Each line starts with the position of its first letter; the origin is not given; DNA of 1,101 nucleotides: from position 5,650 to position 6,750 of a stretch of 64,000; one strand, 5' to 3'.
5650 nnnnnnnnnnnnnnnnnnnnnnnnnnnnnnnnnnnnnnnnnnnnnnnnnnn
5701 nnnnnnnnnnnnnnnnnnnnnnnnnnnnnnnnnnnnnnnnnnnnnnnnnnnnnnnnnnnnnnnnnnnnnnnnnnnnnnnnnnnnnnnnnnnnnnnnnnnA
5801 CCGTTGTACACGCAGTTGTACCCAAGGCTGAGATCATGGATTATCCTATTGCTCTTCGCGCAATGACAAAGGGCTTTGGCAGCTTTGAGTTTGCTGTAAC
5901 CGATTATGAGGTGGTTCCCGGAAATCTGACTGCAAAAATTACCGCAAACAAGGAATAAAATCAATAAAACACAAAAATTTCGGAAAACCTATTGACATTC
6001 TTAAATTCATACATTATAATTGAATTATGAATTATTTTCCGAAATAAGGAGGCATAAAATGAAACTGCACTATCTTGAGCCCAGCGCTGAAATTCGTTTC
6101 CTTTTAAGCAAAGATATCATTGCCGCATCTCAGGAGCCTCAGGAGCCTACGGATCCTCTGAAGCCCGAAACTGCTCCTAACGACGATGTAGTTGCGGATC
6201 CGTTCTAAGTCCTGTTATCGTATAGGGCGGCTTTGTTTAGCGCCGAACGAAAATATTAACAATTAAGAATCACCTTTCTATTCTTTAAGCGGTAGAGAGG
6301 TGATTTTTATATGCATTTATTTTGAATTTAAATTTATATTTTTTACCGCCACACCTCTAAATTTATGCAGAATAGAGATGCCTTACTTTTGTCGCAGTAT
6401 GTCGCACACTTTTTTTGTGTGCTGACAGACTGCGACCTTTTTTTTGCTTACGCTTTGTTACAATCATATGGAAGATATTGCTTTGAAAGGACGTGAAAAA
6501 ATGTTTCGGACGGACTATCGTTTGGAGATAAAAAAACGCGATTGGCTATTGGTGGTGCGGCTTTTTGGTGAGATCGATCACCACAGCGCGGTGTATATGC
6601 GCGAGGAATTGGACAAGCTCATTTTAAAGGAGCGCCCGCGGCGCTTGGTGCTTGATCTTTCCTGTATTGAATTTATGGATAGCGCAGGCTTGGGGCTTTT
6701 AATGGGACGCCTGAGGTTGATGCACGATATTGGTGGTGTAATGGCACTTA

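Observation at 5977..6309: Autonomous 49-codon acidic, Pro-rich ORF with a perfect consensus promoter bracketed by an 11-bp inverted repeat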

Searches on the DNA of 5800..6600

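Call 4: search_rna_families(source=window, start=5800, end=6600, threshold=evalue, max_evalue=1)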
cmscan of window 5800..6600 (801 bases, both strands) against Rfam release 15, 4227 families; matches with E-value up to 1: 3.
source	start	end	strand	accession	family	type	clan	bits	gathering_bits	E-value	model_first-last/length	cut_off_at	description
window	6260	6313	+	RF03701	mir-4041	Gene; miRNA;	-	22.9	74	0.13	1-54/54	no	mir-4041 microRNA precursor family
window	6348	6445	+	RF04177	BTnc201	Gene; sRNA;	-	21.3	105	0.37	1-99/99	no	Bacteroides sRNA BTnc201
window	6267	6364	-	RF01822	RsaJ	Gene; sRNA;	-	14.8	100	0.64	1-287/287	no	RNA Staph. aureus A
